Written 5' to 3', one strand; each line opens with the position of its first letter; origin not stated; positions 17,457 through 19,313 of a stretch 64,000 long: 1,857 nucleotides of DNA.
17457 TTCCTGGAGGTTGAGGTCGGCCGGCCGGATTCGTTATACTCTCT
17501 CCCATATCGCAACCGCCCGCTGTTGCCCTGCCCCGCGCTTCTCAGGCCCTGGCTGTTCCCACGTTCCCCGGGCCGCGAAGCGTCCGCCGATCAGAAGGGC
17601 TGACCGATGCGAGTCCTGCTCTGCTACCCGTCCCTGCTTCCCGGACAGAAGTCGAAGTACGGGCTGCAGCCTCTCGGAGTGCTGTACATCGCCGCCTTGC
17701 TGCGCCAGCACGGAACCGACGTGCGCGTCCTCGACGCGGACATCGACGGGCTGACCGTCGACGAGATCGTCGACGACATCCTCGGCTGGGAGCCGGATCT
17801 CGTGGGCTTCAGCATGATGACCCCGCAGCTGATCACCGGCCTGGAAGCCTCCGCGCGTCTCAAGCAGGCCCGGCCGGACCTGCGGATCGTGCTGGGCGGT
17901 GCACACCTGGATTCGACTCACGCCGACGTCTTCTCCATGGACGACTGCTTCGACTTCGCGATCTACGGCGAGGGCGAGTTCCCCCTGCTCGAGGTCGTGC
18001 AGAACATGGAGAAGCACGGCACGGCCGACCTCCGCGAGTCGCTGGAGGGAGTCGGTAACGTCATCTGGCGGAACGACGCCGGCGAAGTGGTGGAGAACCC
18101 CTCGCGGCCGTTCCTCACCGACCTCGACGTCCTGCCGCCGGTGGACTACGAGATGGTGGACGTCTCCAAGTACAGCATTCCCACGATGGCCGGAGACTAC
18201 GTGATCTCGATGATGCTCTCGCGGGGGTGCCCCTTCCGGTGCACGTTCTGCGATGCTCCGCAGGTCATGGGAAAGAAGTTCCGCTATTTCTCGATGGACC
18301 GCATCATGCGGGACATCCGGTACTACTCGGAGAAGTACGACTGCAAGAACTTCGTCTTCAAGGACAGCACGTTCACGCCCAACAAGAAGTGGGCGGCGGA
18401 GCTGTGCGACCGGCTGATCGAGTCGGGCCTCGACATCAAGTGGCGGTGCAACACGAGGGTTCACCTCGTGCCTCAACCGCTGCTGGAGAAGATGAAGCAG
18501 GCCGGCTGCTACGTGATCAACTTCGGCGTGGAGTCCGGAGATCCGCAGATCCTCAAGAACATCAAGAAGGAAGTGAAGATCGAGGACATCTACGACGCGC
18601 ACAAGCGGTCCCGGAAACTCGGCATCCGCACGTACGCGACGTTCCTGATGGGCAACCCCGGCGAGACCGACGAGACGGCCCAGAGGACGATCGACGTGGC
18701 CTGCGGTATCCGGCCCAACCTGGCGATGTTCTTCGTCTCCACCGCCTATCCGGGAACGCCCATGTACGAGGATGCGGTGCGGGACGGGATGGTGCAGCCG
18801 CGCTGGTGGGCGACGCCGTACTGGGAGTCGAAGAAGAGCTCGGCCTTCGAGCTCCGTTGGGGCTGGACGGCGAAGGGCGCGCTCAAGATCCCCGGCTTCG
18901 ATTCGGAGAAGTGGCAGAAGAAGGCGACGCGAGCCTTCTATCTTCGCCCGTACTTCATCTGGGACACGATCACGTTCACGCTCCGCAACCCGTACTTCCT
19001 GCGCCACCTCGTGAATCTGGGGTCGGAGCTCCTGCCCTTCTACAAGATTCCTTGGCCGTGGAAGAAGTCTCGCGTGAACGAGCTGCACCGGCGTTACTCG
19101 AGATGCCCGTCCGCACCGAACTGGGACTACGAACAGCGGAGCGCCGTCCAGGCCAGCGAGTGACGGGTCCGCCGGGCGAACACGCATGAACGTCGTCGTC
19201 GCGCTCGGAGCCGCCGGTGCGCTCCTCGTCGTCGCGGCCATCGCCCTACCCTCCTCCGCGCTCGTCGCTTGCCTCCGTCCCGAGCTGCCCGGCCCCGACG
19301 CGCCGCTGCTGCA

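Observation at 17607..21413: Three-gene operon: class-B (cobalamin) radical SAM enzyme + GT-C (ArnT/PMT-like) glycosyltransferase + ICMT/PEMT-family membrane methyltransferase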

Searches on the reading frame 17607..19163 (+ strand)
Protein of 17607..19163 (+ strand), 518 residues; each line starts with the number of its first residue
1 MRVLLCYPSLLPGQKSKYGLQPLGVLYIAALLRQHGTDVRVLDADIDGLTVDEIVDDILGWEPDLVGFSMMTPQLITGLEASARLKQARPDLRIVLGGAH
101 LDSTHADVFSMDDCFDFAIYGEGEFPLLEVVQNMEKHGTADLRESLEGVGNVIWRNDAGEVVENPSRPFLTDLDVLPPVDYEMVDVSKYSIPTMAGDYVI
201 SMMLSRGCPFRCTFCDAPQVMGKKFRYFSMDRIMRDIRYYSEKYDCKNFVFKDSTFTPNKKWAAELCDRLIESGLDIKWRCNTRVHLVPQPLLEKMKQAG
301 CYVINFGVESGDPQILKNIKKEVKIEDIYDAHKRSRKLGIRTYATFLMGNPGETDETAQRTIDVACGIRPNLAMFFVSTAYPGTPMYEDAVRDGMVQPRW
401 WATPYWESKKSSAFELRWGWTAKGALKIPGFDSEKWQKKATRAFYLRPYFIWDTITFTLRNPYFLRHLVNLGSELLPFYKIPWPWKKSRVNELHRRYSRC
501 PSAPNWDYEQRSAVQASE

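Call 3: search_protein_families(library=pfam, proteins=[window:17607-19163:+])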
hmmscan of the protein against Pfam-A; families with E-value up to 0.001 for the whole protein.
window:17607-19163:+ (518 aa): 2 families
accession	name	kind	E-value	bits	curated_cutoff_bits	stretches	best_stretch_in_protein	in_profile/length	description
PF04055.27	Radical_SAM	-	1.6e-25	90.7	29.5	1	204-363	3-164/166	Radical SAM superfamily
PF02310.24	B12-binding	-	4.6e-22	78.6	32.1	1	15-130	7-120/121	B12 binding domain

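Call 5: search_protein_families(library=ncbifam, proteins=[window:17607-19163:+], max_evalue=0.01)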
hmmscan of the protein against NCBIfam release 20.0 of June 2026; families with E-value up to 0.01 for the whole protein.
window:17607-19163:+ (518 aa): 29 families (the best 25 are shown)
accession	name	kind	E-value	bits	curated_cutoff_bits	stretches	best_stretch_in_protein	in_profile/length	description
TIGR03471.1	HpnJ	equivalog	2.6e-64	217.8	577.6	1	38-478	46-466/472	hopanoid biosynthesis associated radical SAM protein HpnJ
NF050148.1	rSAM_ApyD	equivalog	4.3e-58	197.2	750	1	1-390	1-393/645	RiPP biosynthesis radical SAM protein ApyD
TIGR02026.1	BchE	equivalog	3.8e-56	190.9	481.35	1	19-392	19-389/497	magnesium-protoporphyrin IX monomethyl ester anaerobic oxidative cyclase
NF038361.1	rSAM_Sden_1168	equivalog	8.3e-44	150.1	575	1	17-396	80-479/560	Sden_1168 family B12-binding radical SAM P-methyltransferase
TIGR04072.2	rSAM_ladder_B12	equivalog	1.3e-37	129.5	360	2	199-398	180-380/443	lipid biosynthesis B12-binding/radical SAM protein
TIGR04479.1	bcpD_PhpK_rSAM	subfamily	1.6e-36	125.8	600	1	23-388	73-429/504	PhpK family radical SAM P-methyltransferase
NF033070.1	rSAM_AprD4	equivalog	1.8e-36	126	500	1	170-396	167-396/456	AprD4 family radical SAM diol-dehydratase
TIGR03975.1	rSAM_ocin_1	subfamily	9.3e-34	116.9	281.85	1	51-359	117-421/606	RiPP maturation radical SAM C-methyltransferase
TIGR04367.1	HpnR_B12_rSAM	equivalog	2.7e-32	112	650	1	1-391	1-374/490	hopanoid C-3 methylase HpnR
NF033712.0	B12_rSAM_KedN5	subfamily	3.4e-28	98.2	700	1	22-365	17-367/624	KedN5 family methylcobalamin-dependent radical SAM C-methyltransferase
TIGR04013.1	B12_SAM_MJ_1487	hypoth_equivalog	2.2e-26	92.6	251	2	53-243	33-195/382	TIGR04013 family B12-binding domain/radical SAM domain-containing protein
TIGR04385.1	B12_rSAM_cofa1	equivalog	4e-25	88.9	450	1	20-363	18-359/438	B12 lower ligand biosynthesis radical SAM protein BzaD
TIGR04014.1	B12_SAM_MJ_0865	equivalog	4e-25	88.5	360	1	115-391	90-359/434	methyl-coenzyme M reductase glutamine C-methyltransferase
NF040542.1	rSAM_RCCLKC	equivalog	6.8e-23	81.5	450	1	19-352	10-334/423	arsinothricin biosynthesis radical SAM protein ArsL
NF040546.1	rSAM_CUAEP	equivalog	6e-21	74.7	500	1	18-358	9-331/468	CUAEP/CCAEP-tail radical SAM (seleno)protein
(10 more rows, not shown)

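Call 8: find_homologous_proteins(query=window:17607-19163:+, max_evalue=1e-20)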
Query window:17607-19163:+ (518 aa): 2879 proteins with E <= 1e-20 among 8000 candidates; the best 120 are listed.
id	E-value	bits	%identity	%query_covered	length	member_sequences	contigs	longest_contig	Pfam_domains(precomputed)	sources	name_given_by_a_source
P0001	0.0e+0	1195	96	100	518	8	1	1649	PF04055.28,PF02310.25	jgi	jgi:radical SAM superfamily enzyme YgiQ (UPF0313 family)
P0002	0.0e+0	1037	83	100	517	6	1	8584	PF04055.28,PF02310.25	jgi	jgi:radical SAM superfamily enzyme YgiQ (UPF0313 family)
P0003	9.5e-282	953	75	99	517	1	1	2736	PF04055.28,PF02310.25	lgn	-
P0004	8.9e-281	950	76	100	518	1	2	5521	PF04055.28,PF02310.25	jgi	jgi:anaerobic magnesium-protoporphyrin IX monomethyl ester cyclase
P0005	3.1e-279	945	75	100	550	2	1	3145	PF04055.28,PF02310.25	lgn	-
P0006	7.0e-272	921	75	99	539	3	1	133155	PF04055.28,PF02310.25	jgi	jgi:magnesium-protoporphyrin IX monomethyl ester (oxidative) cyclase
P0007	8.0e-272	920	73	100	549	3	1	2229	PF04055.28,PF02310.25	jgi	jgi:radical SAM superfamily enzyme YgiQ (UPF0313 family)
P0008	1.5e-270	916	73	99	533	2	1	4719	PF04055.28,PF02310.25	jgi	-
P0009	1.8e-270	916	73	99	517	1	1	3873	PF04055.28,PF02310.25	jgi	-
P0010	3.8e-268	908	73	99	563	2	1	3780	PF04055.28,PF02310.25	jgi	jgi:radical SAM superfamily enzyme YgiQ (UPF0313 family)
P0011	2.9e-267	905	73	99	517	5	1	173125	PF04055.28,PF02310.25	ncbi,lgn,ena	-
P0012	8.8e-267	904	71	99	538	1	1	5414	PF04055.28,PF02310.25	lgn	-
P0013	1.3e-266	903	73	99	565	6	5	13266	PF04055.28,PF02310.25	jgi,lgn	jgi:radical SAM superfamily enzyme YgiQ (UPF0313 family)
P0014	6.1e-266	901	72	100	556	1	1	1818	PF04055.28,PF02310.25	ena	-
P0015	4.0e-265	898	73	98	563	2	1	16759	PF04055.28,PF02310.25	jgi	jgi:radical SAM superfamily enzyme YgiQ (UPF0313 family)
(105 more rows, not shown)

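Call 10: find_related_loci(query=A1, collection=genome_contigs, flank=10000)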
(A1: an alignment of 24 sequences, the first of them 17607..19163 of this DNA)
Query A1 (518 aa) in genome_contigs; peptide patterns used: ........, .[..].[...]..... (x = any residue, [..] = any of these).
135 stretches matched a pattern; 106 encode a relative of the query (tblastn E <= 1e-3); the best 80 are kept; 78 distinct loci.
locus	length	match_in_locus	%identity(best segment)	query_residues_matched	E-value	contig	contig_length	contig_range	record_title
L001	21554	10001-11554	71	1-512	0e+0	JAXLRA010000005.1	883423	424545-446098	MAG: Vicinamibacterales bacterium isolate STL-ACI17 C1.313.fa-5, whole genome shotgun sequence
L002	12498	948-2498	70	1-514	0e+0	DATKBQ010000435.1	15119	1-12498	MAG TPA_asm: Planctomycetota bacterium isolate SMAG_U14424 k141_2765146, whole genome shotgun sequence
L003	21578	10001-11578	64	1-516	0e+0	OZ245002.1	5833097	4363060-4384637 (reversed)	MAG: Myxococcota bacterium isolate 641f811d-2bae-4d89-87bb-445edc559d6d genome assembly, chromosome: 1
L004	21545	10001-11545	61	1-518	0e+0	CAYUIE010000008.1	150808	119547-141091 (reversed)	MAG TPA_asm: uncultured Pirellulales bacterium isolate binchicken_co100_297 genome assembly, contig: NODE_66_length_1508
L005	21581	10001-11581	62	1-517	0e+0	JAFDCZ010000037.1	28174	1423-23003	MAG: Deltaproteobacteria bacterium isolate Meg19_02_Bin_150 Meg19_02_Bin_150_scaffold_682, whole genome shotgun sequence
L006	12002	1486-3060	63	2-516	0e+0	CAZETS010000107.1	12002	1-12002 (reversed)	MAG TPA_asm: uncultured Spirochaetaceae bacterium isolate SRP077602_co10_279 genome assembly, contig: NODE_15791_length_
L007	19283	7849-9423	62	1-515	0e+0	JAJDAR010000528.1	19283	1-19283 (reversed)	MAG: Deltaproteobacteria bacterium isolate OFTM245 OFTM245_527, whole genome shotgun sequence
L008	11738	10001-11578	62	1-516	0e+0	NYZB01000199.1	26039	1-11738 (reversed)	MAG: Deltaproteobacteria bacterium isolate ARS66 MHASMcontig_439171, whole genome shotgun sequence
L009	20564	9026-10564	61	1-516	0e+0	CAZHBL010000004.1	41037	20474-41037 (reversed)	MAG TPA_asm: uncultured Pirellulales bacterium isolate SRP185410_co2_165 genome assembly, contig: NODE_943_length_41037_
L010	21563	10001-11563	62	2-512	0e+0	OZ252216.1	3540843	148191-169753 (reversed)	MAG: Alphaproteobacteria bacterium isolate ec037d0f-e528-4e58-9070-061b0022ad49 genome assembly, chromosome: 1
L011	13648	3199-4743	60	1-518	0e+0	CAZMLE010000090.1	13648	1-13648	MAG TPA_asm: uncultured Pirellulales bacterium isolate binchicken_co103_323 genome assembly, contig: NODE_4714_length_13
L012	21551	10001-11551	64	1-507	0e+0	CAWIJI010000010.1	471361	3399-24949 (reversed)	MAG: uncultured Acidobacteriota bacterium isolate MFD04944.bin.2.38 genome assembly, contig: contig_48118, whole genome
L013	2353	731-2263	61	1-509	0e+0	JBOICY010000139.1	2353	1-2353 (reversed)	MAG: Methylococcales bacterium isolate H1-B1_metabat2.bin.32 k127_1662283, whole genome shotgun sequence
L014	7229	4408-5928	57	1-510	0e+0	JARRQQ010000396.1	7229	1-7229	MAG: Sedimentisphaerales bacterium isolate Spart_206_MAG scaffold_16410, whole genome shotgun sequence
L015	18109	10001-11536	62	1-510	0e+0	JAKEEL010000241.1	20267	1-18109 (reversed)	MAG: Methylococcaceae bacterium isolate PMV_1.33 PMV_1.33.k101_985714, whole genome shotgun sequence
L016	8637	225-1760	55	1-514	0e+0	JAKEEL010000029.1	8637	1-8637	MAG: Methylococcaceae bacterium isolate PMV_1.33 PMV_1.33.k101_68005, whole genome shotgun sequence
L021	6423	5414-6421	61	2-330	5e-138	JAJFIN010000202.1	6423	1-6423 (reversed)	MAG: Alphaproteobacteria bacterium isolate OFTM322 OFTM322_201, whole genome shotgun sequence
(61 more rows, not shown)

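Call 14: search_protein_families(library=pfam, proteins=[L004:13338-14270:+, L004:14267-15253:+, L004:15314-16870:+, L004:16976-18412:+, L004:18514-20541:+, L004:20915-21544:+, L004:9169-9915:+, L004:6260-8053:+, L004:4998-6263:+, L009:7271-8242:+])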
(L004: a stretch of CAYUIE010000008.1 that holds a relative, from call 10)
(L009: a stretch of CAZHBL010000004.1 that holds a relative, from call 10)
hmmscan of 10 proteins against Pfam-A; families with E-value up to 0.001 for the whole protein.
L004:13338-14270:+ (310 aa): 3 families
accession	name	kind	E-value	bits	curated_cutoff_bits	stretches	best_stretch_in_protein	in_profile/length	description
PF00535.33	Glycos_transf_2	-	1.1e-32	113.8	23.3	1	28-183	1-164/168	Glycosyl transferase family 2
PF13641.12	Glyco_tranf_2_3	-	1.4e-08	35.5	27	1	27-134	3-119/230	Glycosyltransferase like family 2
PF10111.15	Glyco_tranf_2_2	-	1.1e-06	28.7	27.3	1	28-125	1-103/276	Glycosyltransferase like family 2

L004:14267-15253:+ (328 aa): 1 family
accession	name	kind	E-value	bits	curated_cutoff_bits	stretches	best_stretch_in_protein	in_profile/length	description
PF03706.18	LPG_synthase_TM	-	1.8e-37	129.9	33.4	1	19-297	4-293/302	Lysylphosphatidylglycerol synthase TM region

L004:15314-16870:+ (518 aa): 0 families

L004:16976-18412:+ (478 aa): 9 families
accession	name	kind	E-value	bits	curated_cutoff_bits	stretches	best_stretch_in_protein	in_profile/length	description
PF01593.30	Amino_oxidase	-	4.1e-19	69.6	19.8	1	15-398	2-382/443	Flavin containing amine oxidoreductase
PF13450.12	NAD_binding_8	-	5.9e-13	49.3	21.9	1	9-69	1-61/68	NAD(P)-binding Rossmann-like domain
PF01266.30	DAO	-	2e-10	41.2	27.9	1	7-259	2-191/353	FAD dependent oxidoreductase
PF03275.19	GLF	-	2.4e-07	31.1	26.3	1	294-360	99-163/203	UDP-galactopyranose mutase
PF12831.13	FAD_oxidored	-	4.2e-05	23.5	27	0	7-46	2-40/416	FAD dependent oxidoreductase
PF07992.20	Pyr_redox_2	-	5.4e-05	23.2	26.1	1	6-38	2-33/291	Pyridine nucleotide-disulphide oxidoreductase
PF01946.23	Thi4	-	8.5e-05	22.3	26.2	1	6-43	19-56/235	Thi4 family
PF03486.20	HI0933_like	-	0.00021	21.2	50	1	6-41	2-36/244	HI0933-like protein Rossmann domain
PF00890.30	FAD_binding_2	-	0.00031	20.5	20.4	0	7-42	2-36/414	FAD binding domain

L004:18514-20541:+ (675 aa): 3 families
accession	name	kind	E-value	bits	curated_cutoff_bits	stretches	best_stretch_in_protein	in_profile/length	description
PF00884.28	Sulfatase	-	5e-44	151.3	25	1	221-547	3-301/301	Sulfatase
PF16347.10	SGSH_C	-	1.3e-14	55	29.3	1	494-635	1-135/154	N-sulphoglucosamine sulphohydrolase, C-terminal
PF01663.27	Phosphodiest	-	1.7e-11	44.7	23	1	221-288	1-65/342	Type I phosphodiesterase / nucleotide pyrophosphatase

L004:20915-21544:+ (210 aa): 1 family
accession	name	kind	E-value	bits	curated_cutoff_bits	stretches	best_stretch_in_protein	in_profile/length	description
PF01943.22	Polysacc_synt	-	2.7e-19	70.1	28.2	1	7-193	1-192/274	Polysaccharide biosynthesis protein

L004:9169-9915:+ (248 aa): 1 family
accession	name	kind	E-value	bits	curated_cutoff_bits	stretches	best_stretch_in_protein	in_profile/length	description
PF01522.26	Polysacc_deac_1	-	3.1e-28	98.6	23.1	1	58-187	5-117/124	Polysaccharide deacetylase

L004:6260-8053:+ (597 aa): 1 family
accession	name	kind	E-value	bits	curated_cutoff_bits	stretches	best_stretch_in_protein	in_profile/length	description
PF13231.12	PMT_2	-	7.5e-06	26.7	26.1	1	90-221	1-129/160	Dolichyl-phosphate-mannose-protein mannosyltransferase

L004:4998-6263:+ (421 aa): 6 families
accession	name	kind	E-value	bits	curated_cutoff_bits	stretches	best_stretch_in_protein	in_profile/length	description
PF00534.26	Glycos_transf_1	-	1.5e-26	93.4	26.4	1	237-385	14-171/172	Glycosyl transferases group 1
PF13692.12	Glyco_trans_1_4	-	2.1e-19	70.6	27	1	238-372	1-142/142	Glycosyl transferases group 1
PF13439.12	Glyco_transf_4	-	1.8e-12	48.1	28.5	1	25-210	2-154/170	Glycosyltransferase Family 4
PF13579.12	Glyco_trans_4_4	-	9.4e-09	36.2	29.7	1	25-211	1-148/158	Glycosyl transferase 4-like domain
PF20706.3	GT4-conflict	-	4.5e-07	29.6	26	1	218-367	173-335/385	Family 4 Glycosyltransferase in conflict systems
PF13524.12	Glyco_trans_1_2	-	1.6e-05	25.3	25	1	259-390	9-132/144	Glycosyl transferase-like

L009:7271-8242:+ (323 aa): 7 families
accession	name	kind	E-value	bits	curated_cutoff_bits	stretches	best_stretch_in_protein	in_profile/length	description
PF16363.11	GDP_Man_Dehyd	-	1.7e-61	209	27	1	4-311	1-330/332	GDP-mannose 4,6 dehydratase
PF01370.27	Epimerase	-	5.8e-54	183.5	20.9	1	3-244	1-240/240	NAD dependent epimerase/dehydratase family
PF01073.25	3Beta_HSD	-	1.9e-15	57.1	22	1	4-225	1-223/280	3-beta hydroxysteroid dehydrogenase/isomerase family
PF07993.18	NAD_binding_4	-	2.1e-15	57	20.1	1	61-188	80-216/258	Male sterility protein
PF02719.21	Polysacc_synt_2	-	7.2e-15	55.4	20.2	1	4-119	2-128/293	Polysaccharide biosynthesis protein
PF04321.23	RmlD_sub_bind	-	7.4e-07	29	27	1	1-274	1-244/287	RmlD substrate binding domain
PF05368.20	NmrA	-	0.00014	22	27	0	4-81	6-81/298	NmrA-like family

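Call 16: find_encoding_contigs(protein=P0002, flank=10000, max_places=3)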
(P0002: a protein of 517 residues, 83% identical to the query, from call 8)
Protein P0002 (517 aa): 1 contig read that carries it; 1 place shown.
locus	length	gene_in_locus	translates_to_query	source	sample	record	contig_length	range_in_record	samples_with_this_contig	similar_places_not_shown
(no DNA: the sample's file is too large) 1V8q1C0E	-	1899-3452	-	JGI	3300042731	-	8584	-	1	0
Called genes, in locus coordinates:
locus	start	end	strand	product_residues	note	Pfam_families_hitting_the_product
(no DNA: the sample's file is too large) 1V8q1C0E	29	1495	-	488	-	PF00884:Sulfatase, PF01663:Phosphodiest, PF16347:SGSH_C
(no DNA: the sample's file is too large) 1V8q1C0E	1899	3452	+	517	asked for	PF02310:B12-binding, PF04055:Radical_SAM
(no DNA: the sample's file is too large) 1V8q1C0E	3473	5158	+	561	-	PF13231:PMT_2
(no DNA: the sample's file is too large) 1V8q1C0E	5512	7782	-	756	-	PF03572:Peptidase_S41 (weak)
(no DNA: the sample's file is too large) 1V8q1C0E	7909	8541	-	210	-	PF13432:TPR_16 (faint), PF14559:TPR_19 (weak), PF14561:TPR_20 (weak)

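Call 17: find_encoding_contigs(protein=P0006, flank=10000, max_places=3)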
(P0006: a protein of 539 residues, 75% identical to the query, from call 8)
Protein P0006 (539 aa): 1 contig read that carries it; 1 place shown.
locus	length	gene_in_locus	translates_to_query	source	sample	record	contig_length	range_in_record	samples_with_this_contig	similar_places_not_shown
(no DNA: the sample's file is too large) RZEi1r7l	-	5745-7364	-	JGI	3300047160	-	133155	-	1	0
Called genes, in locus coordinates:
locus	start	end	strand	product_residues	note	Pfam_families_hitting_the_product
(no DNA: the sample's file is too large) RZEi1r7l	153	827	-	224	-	PF01325:Fe_dep_repress, PF01047:MarR (weak), PF12802:MarR_2 (weak), PF02742:Fe_dep_repr_C, PF04023:FeoA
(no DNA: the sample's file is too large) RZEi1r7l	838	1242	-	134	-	-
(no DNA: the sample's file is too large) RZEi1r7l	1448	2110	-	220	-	-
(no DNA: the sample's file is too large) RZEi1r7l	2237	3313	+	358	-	PF00532:Peripla_BP_1, PF13407:Peripla_BP_4, PF13377:Peripla_BP_3 (faint)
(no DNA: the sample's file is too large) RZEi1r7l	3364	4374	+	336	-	PF02653:BPD_transp_2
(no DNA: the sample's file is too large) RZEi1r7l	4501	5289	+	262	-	-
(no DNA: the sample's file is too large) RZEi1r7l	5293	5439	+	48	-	-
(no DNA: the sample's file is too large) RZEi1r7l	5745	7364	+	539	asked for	PF02310:B12-binding, PF04055:Radical_SAM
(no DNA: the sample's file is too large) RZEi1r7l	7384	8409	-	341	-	PF08240:ADH_N, PF00107:ADH_zinc_N, PF13602:ADH_zinc_N_2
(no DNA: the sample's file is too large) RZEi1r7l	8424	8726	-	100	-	-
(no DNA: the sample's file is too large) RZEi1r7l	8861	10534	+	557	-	PF00501:AMP-binding, PF23562:AMP-binding_C_3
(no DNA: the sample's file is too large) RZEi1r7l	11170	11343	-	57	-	-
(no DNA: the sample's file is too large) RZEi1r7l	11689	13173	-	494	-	-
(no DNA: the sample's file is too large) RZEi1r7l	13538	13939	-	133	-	PF22281:DUF6959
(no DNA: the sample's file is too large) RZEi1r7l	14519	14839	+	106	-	-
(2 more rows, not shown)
